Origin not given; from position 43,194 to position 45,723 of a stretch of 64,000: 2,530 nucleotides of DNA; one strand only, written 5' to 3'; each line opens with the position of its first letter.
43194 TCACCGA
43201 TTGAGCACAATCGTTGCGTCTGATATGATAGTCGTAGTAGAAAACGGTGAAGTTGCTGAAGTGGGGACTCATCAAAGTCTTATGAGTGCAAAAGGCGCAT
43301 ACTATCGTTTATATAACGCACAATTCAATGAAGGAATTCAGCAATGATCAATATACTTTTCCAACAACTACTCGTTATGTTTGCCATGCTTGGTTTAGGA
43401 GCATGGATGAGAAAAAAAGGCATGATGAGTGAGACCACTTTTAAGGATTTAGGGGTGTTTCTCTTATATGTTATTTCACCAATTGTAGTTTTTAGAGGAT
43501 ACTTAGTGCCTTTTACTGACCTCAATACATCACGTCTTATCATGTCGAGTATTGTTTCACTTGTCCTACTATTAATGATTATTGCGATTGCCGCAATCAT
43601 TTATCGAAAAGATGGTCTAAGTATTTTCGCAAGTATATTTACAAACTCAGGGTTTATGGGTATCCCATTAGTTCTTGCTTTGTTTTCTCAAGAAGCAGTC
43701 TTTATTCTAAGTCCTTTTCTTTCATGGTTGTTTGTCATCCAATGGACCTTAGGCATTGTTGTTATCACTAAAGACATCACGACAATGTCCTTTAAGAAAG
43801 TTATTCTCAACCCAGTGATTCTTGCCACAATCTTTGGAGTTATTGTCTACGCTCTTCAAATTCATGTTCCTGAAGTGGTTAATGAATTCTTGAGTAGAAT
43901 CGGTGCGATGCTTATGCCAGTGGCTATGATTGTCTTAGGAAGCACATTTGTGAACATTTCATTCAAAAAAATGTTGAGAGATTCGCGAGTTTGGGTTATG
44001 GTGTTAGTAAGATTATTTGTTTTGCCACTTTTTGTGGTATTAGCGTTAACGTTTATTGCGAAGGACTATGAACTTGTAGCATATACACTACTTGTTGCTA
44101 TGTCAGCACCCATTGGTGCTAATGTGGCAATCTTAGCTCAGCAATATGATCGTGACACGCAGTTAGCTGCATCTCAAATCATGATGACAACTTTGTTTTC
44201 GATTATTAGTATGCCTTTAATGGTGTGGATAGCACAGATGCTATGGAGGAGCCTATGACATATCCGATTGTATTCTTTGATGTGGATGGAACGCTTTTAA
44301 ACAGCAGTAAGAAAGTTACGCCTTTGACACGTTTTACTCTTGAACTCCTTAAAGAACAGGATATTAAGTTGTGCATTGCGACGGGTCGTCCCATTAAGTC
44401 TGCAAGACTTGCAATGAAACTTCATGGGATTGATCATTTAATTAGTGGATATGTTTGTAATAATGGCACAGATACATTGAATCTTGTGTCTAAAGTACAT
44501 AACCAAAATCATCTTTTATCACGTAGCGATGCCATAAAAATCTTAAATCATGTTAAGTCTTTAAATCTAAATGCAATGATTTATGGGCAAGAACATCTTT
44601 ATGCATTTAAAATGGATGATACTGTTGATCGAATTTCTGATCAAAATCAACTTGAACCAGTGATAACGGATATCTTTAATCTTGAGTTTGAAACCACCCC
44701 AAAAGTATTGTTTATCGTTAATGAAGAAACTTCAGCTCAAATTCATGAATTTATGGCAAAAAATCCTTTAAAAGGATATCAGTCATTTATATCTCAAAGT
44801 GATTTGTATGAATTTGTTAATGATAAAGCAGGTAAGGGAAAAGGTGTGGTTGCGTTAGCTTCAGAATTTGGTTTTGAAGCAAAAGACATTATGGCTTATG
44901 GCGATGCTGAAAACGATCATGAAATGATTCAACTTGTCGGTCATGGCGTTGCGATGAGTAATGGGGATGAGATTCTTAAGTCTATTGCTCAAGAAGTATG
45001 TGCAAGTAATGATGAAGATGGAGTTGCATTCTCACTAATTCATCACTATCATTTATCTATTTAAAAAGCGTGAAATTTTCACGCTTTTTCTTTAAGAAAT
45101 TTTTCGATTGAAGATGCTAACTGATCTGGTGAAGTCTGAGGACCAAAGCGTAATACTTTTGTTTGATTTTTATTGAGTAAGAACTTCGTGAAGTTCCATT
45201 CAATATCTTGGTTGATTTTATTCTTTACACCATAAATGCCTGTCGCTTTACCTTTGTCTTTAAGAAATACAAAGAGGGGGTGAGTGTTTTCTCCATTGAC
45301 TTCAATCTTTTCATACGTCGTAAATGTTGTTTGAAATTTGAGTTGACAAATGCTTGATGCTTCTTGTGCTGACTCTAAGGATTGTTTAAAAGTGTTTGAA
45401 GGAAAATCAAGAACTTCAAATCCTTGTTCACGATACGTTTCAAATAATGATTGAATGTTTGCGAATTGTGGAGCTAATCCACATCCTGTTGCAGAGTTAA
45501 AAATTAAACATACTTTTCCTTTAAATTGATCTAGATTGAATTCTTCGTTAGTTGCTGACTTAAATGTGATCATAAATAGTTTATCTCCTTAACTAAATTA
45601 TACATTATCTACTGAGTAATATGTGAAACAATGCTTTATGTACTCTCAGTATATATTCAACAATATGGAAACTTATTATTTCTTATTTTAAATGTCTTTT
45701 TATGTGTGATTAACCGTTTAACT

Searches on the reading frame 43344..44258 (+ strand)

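Call 10: search_protein_families(library=pfam, proteins=[window:43344-44258:+])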
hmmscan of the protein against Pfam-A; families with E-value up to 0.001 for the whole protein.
window:43344-44258:+ (304 aa): 2 families
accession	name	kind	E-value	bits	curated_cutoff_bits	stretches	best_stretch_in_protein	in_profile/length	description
PF03547.23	Mem_trans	-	4.7e-24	85.1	25.7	1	6-293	3-342/343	Membrane transport protein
PF01758.21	SBF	-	0.00018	21.7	24.3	1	207-301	20-118/191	Sodium Bile acid symporter family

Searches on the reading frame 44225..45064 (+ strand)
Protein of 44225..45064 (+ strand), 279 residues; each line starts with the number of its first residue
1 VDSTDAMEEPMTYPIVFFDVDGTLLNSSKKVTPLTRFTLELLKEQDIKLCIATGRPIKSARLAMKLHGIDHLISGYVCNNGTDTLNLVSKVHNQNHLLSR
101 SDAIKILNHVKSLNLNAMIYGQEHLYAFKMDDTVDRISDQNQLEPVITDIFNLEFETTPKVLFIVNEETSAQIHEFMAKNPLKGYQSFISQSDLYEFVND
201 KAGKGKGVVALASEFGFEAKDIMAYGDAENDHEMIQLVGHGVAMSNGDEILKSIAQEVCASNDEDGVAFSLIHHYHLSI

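Call 10: search_protein_families(library=pfam, proteins=[window:44225-45064:+])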
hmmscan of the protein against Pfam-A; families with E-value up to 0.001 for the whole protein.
window:44225-45064:+ (279 aa): 5 families
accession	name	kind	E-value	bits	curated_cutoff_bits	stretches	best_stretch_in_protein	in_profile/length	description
PF08282.18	Hydrolase_3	-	5.3e-54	184.1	20.9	1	16-269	1-253/255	haloacid dehalogenase-like hydrolase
PF05116.19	S6PP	-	7.4e-12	45.8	20.3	1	164-256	123-218/247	Sucrose-6F-phosphate phosphohydrolase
PF00702.32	Hydrolase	-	6.8e-09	36.8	26.4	0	38-79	106-146/191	haloacid dehalogenase-like hydrolase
PF13419.12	HAD_2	-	1.3e-07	32.4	23.8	0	36-79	85-128/178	Haloacid dehalogenase-like hydrolase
PF12710.13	HAD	-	0.00013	22.9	27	0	16-27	1-12/189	haloacid dehalogenase-like hydrolase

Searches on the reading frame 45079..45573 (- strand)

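Call 10: search_protein_families(library=pfam, proteins=[window:45079-45573:-])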
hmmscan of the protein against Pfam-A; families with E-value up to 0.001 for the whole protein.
window:45079-45573:- (164 aa): 1 family
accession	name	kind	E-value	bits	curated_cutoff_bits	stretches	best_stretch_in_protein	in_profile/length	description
PF00255.25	GSHPx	-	1.1e-26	93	27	1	5-105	7-108/108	Glutathione peroxidase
